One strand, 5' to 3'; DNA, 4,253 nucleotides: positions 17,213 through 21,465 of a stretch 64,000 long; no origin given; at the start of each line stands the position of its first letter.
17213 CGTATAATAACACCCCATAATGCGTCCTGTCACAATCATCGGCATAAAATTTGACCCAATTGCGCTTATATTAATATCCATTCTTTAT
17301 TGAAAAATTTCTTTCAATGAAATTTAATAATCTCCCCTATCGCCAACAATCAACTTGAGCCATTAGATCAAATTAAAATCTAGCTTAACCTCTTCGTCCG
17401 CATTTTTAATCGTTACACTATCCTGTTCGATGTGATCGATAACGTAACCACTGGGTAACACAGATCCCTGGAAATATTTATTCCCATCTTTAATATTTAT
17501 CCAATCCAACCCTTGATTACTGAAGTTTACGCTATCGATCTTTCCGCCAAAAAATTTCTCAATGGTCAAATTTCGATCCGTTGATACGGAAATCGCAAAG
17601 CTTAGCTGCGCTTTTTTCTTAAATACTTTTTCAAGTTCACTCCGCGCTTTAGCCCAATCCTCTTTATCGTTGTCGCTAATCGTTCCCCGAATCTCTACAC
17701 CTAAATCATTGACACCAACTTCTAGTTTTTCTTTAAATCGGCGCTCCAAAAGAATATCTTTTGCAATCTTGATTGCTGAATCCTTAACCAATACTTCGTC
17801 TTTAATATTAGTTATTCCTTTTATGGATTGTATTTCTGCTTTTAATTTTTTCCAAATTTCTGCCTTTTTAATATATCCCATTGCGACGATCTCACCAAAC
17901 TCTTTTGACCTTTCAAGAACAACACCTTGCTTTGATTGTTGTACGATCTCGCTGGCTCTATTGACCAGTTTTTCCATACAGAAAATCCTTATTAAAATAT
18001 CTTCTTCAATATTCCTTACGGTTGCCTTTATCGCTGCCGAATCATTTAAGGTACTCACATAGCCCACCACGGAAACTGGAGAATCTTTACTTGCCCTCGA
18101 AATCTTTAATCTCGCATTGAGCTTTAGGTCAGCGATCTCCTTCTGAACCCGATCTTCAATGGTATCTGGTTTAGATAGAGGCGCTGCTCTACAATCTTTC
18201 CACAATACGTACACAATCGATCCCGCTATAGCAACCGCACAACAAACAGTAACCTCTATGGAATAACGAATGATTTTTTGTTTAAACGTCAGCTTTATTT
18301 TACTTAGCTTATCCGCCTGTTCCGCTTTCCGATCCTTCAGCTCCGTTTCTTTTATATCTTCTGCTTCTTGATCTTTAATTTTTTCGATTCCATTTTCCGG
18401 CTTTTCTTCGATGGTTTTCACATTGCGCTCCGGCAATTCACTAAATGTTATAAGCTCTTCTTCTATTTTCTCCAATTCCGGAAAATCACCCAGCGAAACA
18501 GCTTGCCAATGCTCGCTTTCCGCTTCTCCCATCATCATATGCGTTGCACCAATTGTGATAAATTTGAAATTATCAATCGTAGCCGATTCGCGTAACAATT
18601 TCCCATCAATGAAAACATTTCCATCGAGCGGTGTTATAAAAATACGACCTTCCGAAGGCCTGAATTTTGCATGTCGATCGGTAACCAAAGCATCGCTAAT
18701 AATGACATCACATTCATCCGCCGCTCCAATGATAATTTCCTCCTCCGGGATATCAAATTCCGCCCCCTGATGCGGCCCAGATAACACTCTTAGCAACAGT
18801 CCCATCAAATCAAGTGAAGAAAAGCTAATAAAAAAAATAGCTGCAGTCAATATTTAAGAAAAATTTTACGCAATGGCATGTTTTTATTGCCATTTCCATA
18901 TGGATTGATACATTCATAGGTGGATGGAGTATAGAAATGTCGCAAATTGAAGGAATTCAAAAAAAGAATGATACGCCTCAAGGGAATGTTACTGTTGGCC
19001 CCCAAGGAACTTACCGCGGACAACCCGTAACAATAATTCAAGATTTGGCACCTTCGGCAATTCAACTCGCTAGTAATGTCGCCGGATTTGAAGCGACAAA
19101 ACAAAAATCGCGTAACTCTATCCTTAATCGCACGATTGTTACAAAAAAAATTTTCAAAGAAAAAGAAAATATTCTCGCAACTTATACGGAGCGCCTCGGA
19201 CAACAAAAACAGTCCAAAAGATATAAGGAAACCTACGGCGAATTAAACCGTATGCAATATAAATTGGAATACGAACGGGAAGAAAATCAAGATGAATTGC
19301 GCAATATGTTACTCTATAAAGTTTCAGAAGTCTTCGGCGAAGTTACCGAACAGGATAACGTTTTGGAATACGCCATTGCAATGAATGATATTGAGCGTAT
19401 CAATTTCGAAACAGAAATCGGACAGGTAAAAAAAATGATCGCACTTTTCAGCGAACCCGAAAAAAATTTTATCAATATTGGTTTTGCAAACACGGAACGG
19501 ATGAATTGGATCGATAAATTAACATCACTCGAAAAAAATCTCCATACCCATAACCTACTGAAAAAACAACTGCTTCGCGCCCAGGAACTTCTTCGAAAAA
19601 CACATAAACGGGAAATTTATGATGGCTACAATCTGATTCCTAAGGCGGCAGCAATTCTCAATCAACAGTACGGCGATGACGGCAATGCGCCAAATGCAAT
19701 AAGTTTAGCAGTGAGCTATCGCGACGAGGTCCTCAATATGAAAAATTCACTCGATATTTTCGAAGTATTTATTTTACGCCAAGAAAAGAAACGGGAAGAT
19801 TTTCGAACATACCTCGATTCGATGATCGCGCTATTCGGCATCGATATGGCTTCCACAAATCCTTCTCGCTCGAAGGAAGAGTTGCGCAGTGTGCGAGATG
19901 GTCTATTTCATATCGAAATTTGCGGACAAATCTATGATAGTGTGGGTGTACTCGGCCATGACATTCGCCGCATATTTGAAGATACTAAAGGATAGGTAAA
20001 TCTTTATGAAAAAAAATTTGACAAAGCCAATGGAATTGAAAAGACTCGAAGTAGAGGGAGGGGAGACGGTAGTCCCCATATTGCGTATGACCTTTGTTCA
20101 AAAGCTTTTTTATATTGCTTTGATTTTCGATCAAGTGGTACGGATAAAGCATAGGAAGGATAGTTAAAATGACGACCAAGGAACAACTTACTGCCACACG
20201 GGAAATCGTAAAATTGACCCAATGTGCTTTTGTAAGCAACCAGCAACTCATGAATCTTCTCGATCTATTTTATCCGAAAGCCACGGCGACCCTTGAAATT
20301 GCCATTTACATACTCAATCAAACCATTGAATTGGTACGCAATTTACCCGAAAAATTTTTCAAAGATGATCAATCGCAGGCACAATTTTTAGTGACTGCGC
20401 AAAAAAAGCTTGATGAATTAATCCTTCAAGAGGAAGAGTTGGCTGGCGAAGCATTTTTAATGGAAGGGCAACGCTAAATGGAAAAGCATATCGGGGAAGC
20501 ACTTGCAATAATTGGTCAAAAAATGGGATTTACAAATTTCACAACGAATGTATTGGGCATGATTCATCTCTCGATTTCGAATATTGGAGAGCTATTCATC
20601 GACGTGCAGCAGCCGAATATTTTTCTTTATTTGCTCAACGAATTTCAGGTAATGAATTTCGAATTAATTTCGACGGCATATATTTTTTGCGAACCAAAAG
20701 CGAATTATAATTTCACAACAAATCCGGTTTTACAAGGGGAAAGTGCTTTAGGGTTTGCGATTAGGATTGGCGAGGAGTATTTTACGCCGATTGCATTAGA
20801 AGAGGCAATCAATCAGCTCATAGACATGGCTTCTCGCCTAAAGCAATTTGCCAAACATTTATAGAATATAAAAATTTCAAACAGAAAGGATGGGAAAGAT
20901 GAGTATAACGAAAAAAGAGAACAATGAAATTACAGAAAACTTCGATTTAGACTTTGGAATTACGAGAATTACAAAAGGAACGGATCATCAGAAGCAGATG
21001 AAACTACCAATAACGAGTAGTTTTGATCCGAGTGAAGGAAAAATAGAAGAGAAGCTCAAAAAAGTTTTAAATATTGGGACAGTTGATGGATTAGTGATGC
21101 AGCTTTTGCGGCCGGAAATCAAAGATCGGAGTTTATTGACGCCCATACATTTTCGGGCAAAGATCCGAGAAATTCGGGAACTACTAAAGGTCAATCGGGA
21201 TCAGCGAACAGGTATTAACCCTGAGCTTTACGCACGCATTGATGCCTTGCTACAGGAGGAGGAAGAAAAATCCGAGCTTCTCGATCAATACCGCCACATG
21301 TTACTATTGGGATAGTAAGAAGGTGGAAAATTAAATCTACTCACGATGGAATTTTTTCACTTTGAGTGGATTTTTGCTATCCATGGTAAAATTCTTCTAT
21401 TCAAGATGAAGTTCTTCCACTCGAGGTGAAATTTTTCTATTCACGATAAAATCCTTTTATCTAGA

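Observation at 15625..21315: Partial T3SS locus keeping Yersinia-type micro-synteny but truncated on both flanks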

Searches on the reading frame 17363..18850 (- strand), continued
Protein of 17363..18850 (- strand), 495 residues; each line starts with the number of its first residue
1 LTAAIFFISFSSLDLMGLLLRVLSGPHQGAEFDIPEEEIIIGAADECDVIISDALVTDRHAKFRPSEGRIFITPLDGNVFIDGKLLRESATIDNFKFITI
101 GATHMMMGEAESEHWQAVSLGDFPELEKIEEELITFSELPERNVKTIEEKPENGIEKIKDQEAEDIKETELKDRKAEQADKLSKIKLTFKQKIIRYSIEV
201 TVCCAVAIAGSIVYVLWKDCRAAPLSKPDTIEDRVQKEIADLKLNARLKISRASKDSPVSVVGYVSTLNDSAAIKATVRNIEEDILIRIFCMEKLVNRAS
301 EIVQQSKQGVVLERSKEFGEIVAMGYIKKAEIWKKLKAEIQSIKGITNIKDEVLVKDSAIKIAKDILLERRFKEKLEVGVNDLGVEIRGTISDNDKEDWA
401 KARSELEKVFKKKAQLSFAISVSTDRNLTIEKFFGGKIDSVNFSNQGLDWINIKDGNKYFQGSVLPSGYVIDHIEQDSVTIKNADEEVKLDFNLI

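Call 94: search_solved_structures(query=A2, max_evalue=1)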
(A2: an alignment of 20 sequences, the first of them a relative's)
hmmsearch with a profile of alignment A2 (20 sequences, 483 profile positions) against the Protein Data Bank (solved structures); distinct sequences matched with E-value up to 1: 39.
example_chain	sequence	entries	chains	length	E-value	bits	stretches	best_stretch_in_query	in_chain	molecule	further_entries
3gqs_A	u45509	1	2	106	4.1e-11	45.6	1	3-92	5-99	Adenylate cyclase-like protein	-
2kb3_A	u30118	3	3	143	0.00024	23.2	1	4-91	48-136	Oxoglutarate dehydrogenase inhibitor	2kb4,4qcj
8p5x_G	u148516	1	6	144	0.00024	23.2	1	4-91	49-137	Oxoglutarate dehydrogenase inhibitor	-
4d9v_A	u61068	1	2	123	0.00038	22.6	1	4-60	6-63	YscD; putative type III secretion protein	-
4a0e_A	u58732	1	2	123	0.00046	22.3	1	4-60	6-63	TYPE III SECRETION PROTEIN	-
4alz_A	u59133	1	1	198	0.00089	21.4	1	218-405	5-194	YOP PROTEINS TRANSLOCATION PROTEIN D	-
2kkl_A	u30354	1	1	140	0.0091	18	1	4-92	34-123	Uncharacterized protein Mb1858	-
6i2q_B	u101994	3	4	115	0.013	17.5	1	4-90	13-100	Glycogen accumulation regulator GarA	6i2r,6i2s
6hc1_A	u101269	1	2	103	0.017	17.1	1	7-61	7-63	GGDEF domain protein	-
6cah_A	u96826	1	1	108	0.02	16.9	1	18-95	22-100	ABC transporter ATP-binding/permease protein Rv1747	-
6hc0_B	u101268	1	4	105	0.021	16.9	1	7-61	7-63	GGDEF domain protein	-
2kfu_A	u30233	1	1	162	0.023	16.7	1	4-89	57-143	Rv1827 pThr 22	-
6i2p_D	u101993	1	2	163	0.023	16.7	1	4-89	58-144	Glycogen accumulation regulator GarA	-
6uid_A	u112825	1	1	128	0.029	16.4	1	1-56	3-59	EscD/YscD/HrpQ family type III secretion system inner membrane ring protein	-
7rj3_A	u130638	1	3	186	0.03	16.3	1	4-88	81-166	Glycogen accumulation regulator GarA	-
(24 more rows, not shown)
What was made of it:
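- On Ysc family of injectisomes: The SctD profile prefers chlamydial CT664 over YscD (call 94).
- The SctD FHA domain is nearer to chlamydial CdsD than to YscD (call 94).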

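Call 100: search_protein_families(library=pfam, max_evalue=0.01, proteins=[L013:6141-6641:+, L012:3784-5388:+, L012:6515-7801:+, L012:6043-6609:+, L002:4588-6237:+, L002:6486-7367:+])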
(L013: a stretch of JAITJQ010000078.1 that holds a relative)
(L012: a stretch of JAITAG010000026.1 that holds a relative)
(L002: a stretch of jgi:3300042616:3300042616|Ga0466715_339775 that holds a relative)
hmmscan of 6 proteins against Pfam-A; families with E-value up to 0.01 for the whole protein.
L013:6141-6641:+ (166 aa): 1 family
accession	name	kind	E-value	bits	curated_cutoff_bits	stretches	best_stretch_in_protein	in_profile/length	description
PF05932.18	CesT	-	6.3e-11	42.9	22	1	9-120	2-114/119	Tir chaperone protein (CesT) family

L012:3784-5388:+ (534 aa): 0 families

L012:6515-7801:+ (428 aa): 1 family
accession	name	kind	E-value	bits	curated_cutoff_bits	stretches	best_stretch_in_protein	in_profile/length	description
PF00753.33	Lactamase_B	-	0.0049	17.3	22.7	0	77-133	14-61/196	Metallo-beta-lactamase superfamily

L012:6043-6609:+ (188 aa): 0 families

L002:4588-6237:+ (549 aa): 5 families
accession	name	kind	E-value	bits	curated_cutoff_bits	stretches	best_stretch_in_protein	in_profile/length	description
PF12796.13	Ank_2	-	1.1e-10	42.4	27.3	1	280-359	10-86/90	Ankyrin repeats (3 copies)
PF13857.12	Ank_5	-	1.4e-10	41.7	27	1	286-340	1-56/56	Ankyrin repeats (many copies)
PF13637.12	Ank_4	-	5.5e-09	36.5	22.7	2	304-340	1-37/50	Ankyrin repeats (many copies)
PF00023.36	Ank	-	9.6e-08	32.4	21.1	1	299-331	1-33/33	Ankyrin repeat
PF13606.12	Ank_3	-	0.00024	21.7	22.3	1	299-327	1-29/30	Ankyrin repeat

L002:6486-7367:+ (293 aa): 0 families

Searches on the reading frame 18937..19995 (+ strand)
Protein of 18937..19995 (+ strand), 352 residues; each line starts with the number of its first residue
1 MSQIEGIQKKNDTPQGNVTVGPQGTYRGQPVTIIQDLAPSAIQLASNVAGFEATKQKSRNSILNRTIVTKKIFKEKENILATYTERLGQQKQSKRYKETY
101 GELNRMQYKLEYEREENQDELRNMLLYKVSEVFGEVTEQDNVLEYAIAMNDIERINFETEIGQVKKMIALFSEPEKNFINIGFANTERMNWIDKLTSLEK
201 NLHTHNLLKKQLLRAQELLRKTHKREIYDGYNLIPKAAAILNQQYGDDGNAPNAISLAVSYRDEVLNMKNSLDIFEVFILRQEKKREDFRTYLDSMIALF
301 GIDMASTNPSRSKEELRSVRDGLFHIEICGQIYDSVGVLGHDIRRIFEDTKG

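Call 3: search_protein_families(library=pfam, max_evalue=1, proteins=[window:18937-19995:+])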
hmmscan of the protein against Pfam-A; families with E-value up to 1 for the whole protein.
window:18937-19995:+ (352 aa): 2 families
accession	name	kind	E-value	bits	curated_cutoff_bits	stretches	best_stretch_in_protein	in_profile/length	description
PF04157.22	EAP30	-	0.14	12.3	26.8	1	282-334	48-98/219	EAP30/Vps36 family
PF24049.1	YOMG_N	-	0.56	10.7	27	1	92-160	16-83/89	YOMG N-terminal domain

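Call 4: search_protein_families(library=ncbifam, max_evalue=1, proteins=[window:18937-19995:+])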
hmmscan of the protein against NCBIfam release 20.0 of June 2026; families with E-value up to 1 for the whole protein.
window:18937-19995:+ (352 aa): 2 families
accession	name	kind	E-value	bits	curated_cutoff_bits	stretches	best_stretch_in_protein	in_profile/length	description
TIGR02568.1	LcrE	equivalog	5e-06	26.4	89.5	1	209-334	115-232/241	type III secretion system gatekeeper subunit SctW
NF033634.1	SLATT_1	domain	0.43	10.5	41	0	89-133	77-121/132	SLATT domain-containing protein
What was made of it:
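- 18937..19995 (+): sctW-like gatekeeper (YopN-type N-terminal part), 352 aa. TIGR02568 E=5e-6 over residues 209-334 (call 4).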

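Call 62: search_solved_structures(query=A4, max_evalue=10, show_alignments=2)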
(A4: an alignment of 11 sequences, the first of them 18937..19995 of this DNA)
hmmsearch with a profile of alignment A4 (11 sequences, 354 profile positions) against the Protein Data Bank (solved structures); distinct sequences matched with E-value up to 10: 1.
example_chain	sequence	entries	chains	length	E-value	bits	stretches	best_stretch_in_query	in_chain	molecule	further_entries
7yyg_A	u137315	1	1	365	0.00016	23.7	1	208-340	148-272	Putative outer protein N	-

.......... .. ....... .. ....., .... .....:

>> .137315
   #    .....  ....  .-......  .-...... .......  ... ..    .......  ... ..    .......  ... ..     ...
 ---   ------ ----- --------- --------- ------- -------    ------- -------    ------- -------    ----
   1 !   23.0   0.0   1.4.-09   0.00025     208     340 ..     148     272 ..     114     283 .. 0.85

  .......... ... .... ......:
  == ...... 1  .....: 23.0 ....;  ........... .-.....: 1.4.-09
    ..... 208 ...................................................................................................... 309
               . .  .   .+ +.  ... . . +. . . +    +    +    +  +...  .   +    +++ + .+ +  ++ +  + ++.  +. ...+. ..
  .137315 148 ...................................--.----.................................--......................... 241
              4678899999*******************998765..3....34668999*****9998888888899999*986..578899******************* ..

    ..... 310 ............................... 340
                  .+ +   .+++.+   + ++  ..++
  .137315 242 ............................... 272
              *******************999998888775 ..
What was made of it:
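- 18937..19995 (+): Clade profile against PDB 7yyg 'outer protein N' E=1.6e-4 (call 62).
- On Non-flagellar T3SS (injectisome): PDB 7yyg 'outer protein N' E=1.6e-4 with the clade profile (call 62).
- Checked: A clade profile hits PDB 7yyg 'putative outer protein N' at E=1.6e-4 (call 62).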

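Call 68: predict_structure(protein=window:18937-19995:+)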
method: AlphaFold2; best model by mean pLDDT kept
length: 352 residues; sequences in the alignment: 1
mean_pLDDT: 39.8   pTM: 0.28
mean pLDDT of the five models: 39.8, 36.4, 35.8, 34.9, 33.9
residues with pLDDT >= 90: 0; 70-90: 0; 50-70: 63; < 50: 289
segments of 3 or more residues with pLDDT < 50: 1-101, 114-119, 125-188, 222-227, 248-352
pLDDT, mean of each block of 10 residues (from residue 1): 31 36 39 37 32 30 27 33 35 43 49 49 48 41 34 31 33 31 42 56 58 60 50 56 51 40 41 36 38 36 34 36 34 31 32 32
secondary structure, 60 per line:
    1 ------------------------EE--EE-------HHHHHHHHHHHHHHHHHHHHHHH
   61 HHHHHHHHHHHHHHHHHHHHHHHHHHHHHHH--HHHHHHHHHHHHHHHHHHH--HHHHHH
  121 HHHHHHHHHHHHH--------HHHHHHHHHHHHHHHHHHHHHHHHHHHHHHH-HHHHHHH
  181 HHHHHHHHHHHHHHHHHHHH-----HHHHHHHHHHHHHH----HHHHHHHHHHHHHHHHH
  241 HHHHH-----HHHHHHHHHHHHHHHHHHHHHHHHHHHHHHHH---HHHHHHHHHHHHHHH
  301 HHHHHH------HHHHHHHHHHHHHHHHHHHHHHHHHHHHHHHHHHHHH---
elements in order: H38-91 H94-112 H115-133 H142-172 H174-200 H206-219 H224-245 H251-282 H286-306 H313-349
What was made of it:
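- On Non-flagellar T3SS (injectisome): The AF2 single-sequence model failed (pLDDT 40, call 68), so the fold was not tested.
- Tried and rejected: The AF2 single-sequence model of SctW was too poor to use (pLDDT 40, call 68).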

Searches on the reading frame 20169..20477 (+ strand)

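Call 3: search_protein_families(library=pfam, max_evalue=1, proteins=[window:20169-20477:+])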
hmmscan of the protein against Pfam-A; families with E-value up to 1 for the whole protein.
window:20169-20477:+ (102 aa): 1 family
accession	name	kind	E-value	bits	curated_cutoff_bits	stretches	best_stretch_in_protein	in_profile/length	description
PF09059.15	TyeA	-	6.5e-11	42.6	21.1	1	10-90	4-81/81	TyeA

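Call 4: search_protein_families(library=ncbifam, max_evalue=1, proteins=[window:20169-20477:+])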
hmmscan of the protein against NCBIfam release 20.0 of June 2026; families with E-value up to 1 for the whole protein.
window:20169-20477:+ (102 aa): 2 families
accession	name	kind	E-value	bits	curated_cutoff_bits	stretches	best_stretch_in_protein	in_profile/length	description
TIGR02511.1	type_III_tyeA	equivalog_domain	0.0014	18.8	25.9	1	12-88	9-82/82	TyeA family type III secretion system gatekeeper subunit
TIGR04313.1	aro_clust_Mycop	subfamily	0.036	13.7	40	0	54-92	57-96/296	aromatic motif membrane protein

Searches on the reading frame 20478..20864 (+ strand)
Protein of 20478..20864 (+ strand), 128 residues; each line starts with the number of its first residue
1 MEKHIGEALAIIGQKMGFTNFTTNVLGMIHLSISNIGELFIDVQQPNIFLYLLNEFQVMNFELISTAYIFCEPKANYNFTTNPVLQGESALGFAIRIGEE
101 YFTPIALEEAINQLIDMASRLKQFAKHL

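Call 3: search_protein_families(library=pfam, max_evalue=1, proteins=[window:20478-20864:+])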
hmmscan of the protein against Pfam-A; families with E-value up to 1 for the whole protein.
window:20478-20864:+ (128 aa): 1 family
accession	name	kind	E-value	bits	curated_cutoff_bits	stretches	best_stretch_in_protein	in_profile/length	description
PF21665.2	Type_III_SycN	-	0.00011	22.5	27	1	12-118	9-115/119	Type III secretory system chaperone SycN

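Call 4: search_protein_families(library=ncbifam, max_evalue=1, proteins=[window:20478-20864:+])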
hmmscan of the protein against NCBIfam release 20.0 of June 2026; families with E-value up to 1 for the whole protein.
window:20478-20864:+ (128 aa): 1 family
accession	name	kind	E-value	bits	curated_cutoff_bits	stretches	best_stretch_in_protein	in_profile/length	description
TIGR02503.1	type_III_SycN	equivalog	1.9e-07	31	84.55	1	8-121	4-118/120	type III secretion chaperone SycN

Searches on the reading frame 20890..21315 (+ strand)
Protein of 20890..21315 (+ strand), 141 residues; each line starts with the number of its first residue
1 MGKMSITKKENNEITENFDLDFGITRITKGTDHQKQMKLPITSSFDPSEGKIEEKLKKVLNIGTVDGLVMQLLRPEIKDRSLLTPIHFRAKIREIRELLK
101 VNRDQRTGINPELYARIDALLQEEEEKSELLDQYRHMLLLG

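Call 3: search_protein_families(library=pfam, max_evalue=1, proteins=[window:20890-21315:+])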
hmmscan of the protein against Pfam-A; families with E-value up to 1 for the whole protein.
window:20890-21315:+ (141 aa): 1 family
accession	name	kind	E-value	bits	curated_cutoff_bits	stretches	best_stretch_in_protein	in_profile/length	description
PF09474.15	Type_III_YscX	-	2e-21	76.9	25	1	18-139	1-118/119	Type III secretion system YscX (type_III_YscX)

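Call 4: search_protein_families(library=ncbifam, max_evalue=1, proteins=[window:20890-21315:+])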
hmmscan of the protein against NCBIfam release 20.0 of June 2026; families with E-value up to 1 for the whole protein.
window:20890-21315:+ (141 aa): 1 family
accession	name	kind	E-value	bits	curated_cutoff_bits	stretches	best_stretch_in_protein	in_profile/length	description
TIGR02502.2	type_III_YscX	equivalog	5.3e-21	75.2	30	1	18-140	2-121/122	type III secretion apparatus assembly protein SctX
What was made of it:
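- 20890..21315 (+): sctX (YscX family), 141 aa, with an invariant C-terminus ...RHMLLLG. PF09474 E=2e-21; TIGR02502 E=5e-21 (calls 3, 4).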

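Call 21: search_solved_structures(query=window:20890-21315:+, max_evalue=1, show_alignments=1)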
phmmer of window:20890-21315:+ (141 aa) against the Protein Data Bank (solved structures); distinct sequences matched with E-value up to 1: 0.

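Call 72: find_related_loci(query=A5, collection=metagenome_contigs, flank=10000)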
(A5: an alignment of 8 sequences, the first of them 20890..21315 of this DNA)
Query A5 (141 aa) in metagenome_contigs; peptide patterns used: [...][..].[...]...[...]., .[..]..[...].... (x = any residue, [..] = any of these).
600 stretches matched a pattern, but none encodes a relative of the query by tblastn (E <= 1e-3).

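Call 74: find_related_loci(query=A6, collection=metagenome_contigs, flank=10000)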
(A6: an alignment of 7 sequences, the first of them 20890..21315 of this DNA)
Query A6 (141 aa) in metagenome_contigs; peptide patterns used: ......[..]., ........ (x = any residue, [..] = any of these).
143 stretches matched a pattern, but none encodes a relative of the query by tblastn (E <= 1e-3).
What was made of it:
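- Tried and rejected: Neither found a relative (calls 72, 74), so the termite metagenomes seem not to be in that collection.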

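Call 98: search_solved_structures(query=A6, max_evalue=10, show_alignments=1)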
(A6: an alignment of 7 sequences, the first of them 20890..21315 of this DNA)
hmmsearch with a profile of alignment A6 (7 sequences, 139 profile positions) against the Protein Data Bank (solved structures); distinct sequences matched with E-value up to 10: 4.
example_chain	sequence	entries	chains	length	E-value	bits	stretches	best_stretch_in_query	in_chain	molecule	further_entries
2wt7_A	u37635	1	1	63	0.9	12.7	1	76-124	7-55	PROTO-ONCOGENE PROTEIN C-FOS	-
1fos_E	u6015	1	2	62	1.4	12.1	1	76-124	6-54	P55-C-FOS PROTO-ONCOGENE PROTEIN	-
2fzf_A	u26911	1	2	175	5.8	10.1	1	87-126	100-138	hypothetical protein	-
3nr7_A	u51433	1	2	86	9.7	9.4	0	90-137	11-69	DNA-binding protein H-NS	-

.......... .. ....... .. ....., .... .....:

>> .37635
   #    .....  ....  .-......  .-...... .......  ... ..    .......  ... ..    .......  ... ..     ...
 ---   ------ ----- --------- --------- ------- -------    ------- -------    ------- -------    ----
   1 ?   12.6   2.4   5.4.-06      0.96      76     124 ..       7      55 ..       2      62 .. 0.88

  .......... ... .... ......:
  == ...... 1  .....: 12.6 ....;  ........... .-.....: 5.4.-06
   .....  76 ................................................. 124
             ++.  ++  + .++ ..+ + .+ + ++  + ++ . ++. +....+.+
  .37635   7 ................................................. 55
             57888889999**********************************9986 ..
